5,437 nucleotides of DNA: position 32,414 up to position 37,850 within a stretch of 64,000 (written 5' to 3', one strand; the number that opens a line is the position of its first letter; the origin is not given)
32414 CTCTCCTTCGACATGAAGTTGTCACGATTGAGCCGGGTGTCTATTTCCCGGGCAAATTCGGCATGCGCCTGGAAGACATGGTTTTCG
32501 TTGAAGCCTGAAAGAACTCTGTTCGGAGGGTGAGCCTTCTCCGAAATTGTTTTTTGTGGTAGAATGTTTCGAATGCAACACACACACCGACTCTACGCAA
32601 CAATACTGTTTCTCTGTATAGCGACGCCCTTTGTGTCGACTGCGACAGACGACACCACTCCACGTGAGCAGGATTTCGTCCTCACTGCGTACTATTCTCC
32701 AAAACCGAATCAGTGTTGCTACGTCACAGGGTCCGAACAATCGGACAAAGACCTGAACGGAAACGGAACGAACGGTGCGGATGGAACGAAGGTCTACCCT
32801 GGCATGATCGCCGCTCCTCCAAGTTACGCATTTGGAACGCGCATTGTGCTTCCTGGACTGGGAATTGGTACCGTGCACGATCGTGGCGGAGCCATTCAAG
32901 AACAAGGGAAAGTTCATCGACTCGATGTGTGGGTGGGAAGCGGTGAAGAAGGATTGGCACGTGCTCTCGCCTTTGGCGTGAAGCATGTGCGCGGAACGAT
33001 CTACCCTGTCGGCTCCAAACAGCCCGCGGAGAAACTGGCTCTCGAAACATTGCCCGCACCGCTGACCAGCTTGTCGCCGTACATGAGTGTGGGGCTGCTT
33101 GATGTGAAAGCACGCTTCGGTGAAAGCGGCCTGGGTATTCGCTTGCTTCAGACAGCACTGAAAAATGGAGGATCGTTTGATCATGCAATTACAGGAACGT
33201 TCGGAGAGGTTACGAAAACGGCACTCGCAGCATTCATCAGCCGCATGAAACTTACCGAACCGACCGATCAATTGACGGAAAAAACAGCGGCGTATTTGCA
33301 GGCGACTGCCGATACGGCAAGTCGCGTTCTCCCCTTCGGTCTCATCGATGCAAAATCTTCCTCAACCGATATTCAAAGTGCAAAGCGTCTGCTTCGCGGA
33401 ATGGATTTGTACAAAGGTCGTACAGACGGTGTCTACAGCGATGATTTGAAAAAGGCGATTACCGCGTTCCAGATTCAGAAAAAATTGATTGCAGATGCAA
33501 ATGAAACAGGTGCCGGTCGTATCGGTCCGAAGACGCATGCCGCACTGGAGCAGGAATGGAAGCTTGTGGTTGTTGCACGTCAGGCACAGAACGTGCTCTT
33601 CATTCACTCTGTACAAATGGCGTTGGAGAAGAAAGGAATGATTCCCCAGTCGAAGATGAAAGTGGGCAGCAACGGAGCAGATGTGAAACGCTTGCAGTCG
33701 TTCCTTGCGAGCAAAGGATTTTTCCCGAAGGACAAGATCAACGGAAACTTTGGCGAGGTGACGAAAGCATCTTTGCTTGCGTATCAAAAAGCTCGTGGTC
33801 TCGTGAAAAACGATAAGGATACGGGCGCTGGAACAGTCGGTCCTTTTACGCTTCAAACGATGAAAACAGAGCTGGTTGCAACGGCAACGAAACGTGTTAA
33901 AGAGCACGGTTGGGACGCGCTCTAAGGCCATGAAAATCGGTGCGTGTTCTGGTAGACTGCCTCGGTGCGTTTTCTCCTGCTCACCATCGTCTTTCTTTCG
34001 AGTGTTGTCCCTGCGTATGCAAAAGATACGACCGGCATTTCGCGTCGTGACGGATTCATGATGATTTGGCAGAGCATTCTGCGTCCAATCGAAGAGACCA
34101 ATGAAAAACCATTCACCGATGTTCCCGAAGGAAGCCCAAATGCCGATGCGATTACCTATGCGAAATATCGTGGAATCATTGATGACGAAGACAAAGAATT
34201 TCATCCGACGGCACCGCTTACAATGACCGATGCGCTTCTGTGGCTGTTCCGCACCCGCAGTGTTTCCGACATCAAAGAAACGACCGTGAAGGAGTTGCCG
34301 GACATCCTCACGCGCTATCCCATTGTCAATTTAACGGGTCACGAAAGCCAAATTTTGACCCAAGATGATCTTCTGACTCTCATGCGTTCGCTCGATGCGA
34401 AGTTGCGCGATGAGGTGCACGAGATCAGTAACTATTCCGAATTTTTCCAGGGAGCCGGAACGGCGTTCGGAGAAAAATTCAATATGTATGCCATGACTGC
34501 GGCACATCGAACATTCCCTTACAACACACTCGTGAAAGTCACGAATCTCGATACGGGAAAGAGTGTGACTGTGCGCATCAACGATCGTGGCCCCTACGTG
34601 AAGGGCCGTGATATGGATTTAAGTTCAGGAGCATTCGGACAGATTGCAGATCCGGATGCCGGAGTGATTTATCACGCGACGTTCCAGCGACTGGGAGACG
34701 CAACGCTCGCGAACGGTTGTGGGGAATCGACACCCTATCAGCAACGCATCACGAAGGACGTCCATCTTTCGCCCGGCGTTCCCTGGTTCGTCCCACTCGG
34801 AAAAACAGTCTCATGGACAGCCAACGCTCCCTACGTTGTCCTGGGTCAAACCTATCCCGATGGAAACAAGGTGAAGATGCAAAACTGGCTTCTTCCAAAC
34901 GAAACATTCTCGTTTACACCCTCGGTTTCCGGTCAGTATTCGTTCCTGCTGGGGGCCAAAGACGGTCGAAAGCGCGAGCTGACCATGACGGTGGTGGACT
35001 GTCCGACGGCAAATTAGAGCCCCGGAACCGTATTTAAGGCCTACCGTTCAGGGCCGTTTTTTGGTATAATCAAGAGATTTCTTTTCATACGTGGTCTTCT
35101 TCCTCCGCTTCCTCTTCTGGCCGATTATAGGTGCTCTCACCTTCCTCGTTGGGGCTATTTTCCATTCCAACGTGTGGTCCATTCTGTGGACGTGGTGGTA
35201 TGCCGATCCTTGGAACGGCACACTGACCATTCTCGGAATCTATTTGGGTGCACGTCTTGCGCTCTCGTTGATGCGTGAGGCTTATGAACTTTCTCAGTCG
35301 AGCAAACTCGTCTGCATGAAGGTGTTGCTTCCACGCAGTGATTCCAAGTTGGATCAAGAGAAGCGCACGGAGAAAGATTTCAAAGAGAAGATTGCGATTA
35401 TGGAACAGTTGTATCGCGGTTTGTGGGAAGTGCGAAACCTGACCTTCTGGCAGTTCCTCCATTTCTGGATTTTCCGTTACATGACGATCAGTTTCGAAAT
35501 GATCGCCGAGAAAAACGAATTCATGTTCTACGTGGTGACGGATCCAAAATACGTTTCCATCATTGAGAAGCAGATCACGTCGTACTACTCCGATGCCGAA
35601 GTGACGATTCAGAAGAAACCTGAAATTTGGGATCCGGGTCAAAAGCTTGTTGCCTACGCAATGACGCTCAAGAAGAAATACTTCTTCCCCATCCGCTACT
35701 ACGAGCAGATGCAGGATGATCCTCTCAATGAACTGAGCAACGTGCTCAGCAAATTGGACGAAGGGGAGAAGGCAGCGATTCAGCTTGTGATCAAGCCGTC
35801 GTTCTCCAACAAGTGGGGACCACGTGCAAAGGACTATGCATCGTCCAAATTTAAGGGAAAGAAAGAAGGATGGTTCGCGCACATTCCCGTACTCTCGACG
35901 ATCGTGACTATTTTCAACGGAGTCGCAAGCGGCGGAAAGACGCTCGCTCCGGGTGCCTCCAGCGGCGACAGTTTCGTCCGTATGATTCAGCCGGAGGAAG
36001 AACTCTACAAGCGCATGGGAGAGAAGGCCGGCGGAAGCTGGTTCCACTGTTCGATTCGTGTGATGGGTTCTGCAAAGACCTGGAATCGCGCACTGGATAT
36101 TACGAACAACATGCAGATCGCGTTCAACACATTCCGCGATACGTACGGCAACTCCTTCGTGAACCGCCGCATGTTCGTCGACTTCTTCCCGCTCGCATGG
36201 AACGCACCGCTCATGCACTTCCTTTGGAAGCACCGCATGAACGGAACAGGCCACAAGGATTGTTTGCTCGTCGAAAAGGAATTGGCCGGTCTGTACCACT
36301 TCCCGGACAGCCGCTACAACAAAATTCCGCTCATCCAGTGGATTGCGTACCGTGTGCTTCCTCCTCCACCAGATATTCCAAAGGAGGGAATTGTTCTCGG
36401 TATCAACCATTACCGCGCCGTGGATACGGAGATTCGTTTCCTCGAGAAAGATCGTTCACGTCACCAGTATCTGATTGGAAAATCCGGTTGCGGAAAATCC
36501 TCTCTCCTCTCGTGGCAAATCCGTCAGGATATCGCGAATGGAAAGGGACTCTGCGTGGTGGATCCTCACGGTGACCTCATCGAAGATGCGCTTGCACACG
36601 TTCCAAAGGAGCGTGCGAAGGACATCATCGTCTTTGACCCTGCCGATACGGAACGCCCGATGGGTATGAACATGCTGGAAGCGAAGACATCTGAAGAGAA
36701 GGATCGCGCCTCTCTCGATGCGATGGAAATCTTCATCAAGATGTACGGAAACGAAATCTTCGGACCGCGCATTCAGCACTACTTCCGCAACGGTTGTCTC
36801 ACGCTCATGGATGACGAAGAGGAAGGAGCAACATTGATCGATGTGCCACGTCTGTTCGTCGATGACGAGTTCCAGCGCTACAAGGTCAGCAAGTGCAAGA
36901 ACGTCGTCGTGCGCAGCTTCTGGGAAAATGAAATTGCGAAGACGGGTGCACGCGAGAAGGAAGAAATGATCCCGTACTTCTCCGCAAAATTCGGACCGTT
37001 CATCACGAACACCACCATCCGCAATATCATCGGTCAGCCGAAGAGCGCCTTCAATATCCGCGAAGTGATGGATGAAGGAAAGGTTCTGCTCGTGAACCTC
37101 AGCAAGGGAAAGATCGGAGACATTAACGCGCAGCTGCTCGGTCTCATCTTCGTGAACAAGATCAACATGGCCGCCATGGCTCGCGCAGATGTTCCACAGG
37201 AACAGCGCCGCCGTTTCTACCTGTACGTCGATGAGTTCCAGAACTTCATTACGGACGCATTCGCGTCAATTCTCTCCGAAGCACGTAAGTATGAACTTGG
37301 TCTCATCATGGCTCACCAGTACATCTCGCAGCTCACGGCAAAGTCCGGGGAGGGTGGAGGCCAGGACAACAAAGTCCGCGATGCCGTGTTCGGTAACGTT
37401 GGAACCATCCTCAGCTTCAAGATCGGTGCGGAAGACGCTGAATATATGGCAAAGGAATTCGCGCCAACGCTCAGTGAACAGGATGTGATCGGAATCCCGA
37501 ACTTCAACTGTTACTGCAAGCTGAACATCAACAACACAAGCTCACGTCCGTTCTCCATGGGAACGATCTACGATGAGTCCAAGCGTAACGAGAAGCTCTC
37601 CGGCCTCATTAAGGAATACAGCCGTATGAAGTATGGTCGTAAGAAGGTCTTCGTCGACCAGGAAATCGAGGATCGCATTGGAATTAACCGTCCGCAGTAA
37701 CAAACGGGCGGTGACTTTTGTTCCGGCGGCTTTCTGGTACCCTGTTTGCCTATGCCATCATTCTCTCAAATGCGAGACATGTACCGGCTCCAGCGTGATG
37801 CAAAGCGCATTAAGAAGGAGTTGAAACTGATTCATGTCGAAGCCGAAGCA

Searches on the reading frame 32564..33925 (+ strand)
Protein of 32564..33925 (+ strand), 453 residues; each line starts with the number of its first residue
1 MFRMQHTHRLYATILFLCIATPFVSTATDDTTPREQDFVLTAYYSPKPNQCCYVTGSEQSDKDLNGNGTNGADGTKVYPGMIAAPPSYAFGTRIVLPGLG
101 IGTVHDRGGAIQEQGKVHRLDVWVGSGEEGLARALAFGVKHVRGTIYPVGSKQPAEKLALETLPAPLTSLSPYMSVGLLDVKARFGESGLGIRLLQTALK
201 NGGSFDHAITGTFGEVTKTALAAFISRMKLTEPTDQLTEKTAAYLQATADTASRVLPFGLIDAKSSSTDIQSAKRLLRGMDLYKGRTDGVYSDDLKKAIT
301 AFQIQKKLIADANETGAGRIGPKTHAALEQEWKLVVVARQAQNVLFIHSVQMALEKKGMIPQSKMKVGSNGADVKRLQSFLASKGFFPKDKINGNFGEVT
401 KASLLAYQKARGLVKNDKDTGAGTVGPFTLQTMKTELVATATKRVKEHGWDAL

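Call 12: search_protein_families(library=pfam, proteins=[window:32564-33925:+], max_evalue=0.001)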
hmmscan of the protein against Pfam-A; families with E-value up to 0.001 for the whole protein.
window:32564-33925:+ (453 aa): 1 family
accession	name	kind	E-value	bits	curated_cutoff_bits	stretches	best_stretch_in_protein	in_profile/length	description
PF01471.23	PG_binding_1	-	5.9e-22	78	23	3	370-431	1-55/57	Putative peptidoglycan binding domain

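Call 26: search_protein_families(library=ncbifam, proteins=[window:32564-33925:+], max_evalue=0.001)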
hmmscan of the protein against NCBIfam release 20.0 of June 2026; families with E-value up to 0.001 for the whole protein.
window:32564-33925:+ (453 aa): 4 families
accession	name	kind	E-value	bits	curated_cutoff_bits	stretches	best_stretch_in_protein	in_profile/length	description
TIGR02869.1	spore_SleB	equivalog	6.3e-14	52.3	236.5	1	363-433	5-68/201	spore cortex-lytic enzyme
TIGR03979.1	His_Ser_Rich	equivalog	2.3e-10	40.7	121.65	0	371-418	131-177/190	His-Xaa-Ser repeat protein HxsA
NF052377.1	lmo1851_S41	exception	2.4e-09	36.4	725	1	263-316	386-439/468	lmo1851 family serine protease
NF052335.1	PdgHdaseHSB129560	equivalog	0.00017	21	500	0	269-311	275-317/330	peptidoglycan hydrolase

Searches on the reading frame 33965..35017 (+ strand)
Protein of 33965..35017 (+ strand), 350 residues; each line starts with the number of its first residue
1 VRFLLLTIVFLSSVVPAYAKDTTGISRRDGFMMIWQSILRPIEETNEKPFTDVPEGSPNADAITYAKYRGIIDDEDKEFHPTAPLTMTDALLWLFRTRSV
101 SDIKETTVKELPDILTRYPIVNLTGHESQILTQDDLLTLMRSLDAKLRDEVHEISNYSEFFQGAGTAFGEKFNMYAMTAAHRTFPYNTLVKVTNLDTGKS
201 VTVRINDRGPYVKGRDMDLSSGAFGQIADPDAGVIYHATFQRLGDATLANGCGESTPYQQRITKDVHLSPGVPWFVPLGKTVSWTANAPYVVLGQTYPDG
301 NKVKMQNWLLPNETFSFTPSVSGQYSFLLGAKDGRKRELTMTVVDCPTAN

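Call 12: search_protein_families(library=pfam, proteins=[window:33965-35017:+], max_evalue=0.001)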
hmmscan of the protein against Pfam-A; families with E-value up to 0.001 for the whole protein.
window:33965-35017:+ (350 aa): 2 families
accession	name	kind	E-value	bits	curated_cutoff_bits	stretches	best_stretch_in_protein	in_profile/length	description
PF03330.24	DPBB_1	-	2.3e-23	82.6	28.8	1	159-235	7-79/83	Lytic transglycolase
PF00395.25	SLH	-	0.00012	22.4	20.8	1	49-86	1-39/44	S-layer homology domain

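Call 26: search_protein_families(library=ncbifam, proteins=[window:33965-35017:+], max_evalue=0.001)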
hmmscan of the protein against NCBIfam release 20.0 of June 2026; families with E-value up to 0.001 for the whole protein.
window:33965-35017:+ (350 aa): 6 families
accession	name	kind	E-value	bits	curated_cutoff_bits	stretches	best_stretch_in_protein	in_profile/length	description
TIGR00413.1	rlpA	subfamily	3.9e-27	95.6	82.15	1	155-227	4-76/208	septal ring lytic transglycosylase RlpA family protein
NF047735.1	MPL36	exception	7e-22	78.4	430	1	149-234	91-176/305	RlpA family plasminogen-binding lipoprotein MPL36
NF007953.1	PRK10672.1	equivalog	6.5e-20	72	201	1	156-224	84-152/362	endolytic peptidoglycan transglycosylase RlpA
NF041659.1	Papain_Inhib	equivalog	1.1e-05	25.4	150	1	190-235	86-129/130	cysteine/serine endopeptidase inhibitor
NF058669.1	SCO2207_fam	exception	1.7e-05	24.8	250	1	177-244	165-228/228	SCO2207 family protein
NF041144.1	expansin_EXLX1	subfamily_domain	5.7e-05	22.5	100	1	197-241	50-93/194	expansin EXLX1 family cellulose-binding protein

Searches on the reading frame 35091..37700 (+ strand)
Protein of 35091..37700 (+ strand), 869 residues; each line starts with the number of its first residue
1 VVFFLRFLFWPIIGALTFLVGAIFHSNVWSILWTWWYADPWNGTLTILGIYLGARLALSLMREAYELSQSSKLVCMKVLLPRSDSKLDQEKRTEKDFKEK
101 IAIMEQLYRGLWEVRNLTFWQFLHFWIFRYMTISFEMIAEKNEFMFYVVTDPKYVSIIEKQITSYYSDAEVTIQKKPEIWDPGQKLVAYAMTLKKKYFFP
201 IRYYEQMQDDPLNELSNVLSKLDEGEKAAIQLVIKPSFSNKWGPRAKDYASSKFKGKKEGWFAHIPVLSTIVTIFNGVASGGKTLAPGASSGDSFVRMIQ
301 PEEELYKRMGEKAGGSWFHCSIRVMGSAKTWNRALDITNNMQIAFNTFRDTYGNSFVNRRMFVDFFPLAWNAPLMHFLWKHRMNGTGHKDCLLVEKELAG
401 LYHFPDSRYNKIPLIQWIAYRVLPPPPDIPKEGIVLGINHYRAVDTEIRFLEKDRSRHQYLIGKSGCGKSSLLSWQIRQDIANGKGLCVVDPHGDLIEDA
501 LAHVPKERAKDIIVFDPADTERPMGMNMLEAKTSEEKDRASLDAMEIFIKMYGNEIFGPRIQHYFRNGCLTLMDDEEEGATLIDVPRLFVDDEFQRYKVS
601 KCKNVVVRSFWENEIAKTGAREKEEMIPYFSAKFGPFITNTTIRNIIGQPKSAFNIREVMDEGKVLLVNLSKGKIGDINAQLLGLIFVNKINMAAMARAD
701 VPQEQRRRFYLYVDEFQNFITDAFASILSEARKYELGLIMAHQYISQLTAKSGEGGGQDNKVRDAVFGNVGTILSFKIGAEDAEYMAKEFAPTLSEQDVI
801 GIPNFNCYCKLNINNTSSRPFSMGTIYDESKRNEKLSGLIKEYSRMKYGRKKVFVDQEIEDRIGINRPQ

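Call 12: search_protein_families(library=pfam, proteins=[window:35091-37700:+], max_evalue=0.001)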
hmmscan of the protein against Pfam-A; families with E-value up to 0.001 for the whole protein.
window:35091-37700:+ (869 aa): 3 families
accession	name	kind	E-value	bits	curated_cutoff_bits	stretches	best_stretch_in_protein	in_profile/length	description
PF10412.15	TrwB_AAD_bind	-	4.4e-09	36.1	20.5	1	451-800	10-329/387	Type IV secretion-system coupling protein DNA-binding domain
PF02534.20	T4SS-DNA_transf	-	1.5e-08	34.4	20.1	1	457-789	45-381/468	Type IV secretory system Conjugative DNA transfer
PF12696.13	TraG-D_C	-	3.4e-06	27.4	22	1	709-789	2-78/126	TraM recognition site of TraD and TraG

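Call 26: search_protein_families(library=ncbifam, proteins=[window:35091-37700:+], max_evalue=0.001)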
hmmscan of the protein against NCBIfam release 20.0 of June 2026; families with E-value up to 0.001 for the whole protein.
window:35091-37700:+ (869 aa): 3 families
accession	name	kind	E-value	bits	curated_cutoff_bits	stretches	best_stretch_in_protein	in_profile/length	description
TIGR03743.1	SXT_TraD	subfamily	2.3e-11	42.9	366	2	446-529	165-251/636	conjugative transfer system coupling protein TraD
NF045973.1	conju_CD1115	equivalog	3.5e-11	42.6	250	1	433-541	1-106/442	VirD4-like conjugal transfer protein, CD1115 family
TIGR03754.1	conj_TOL_TraD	equivalog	1.1e-06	27.4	647.55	1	427-496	154-220/643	type IV conjugative transfer system coupling protein TraD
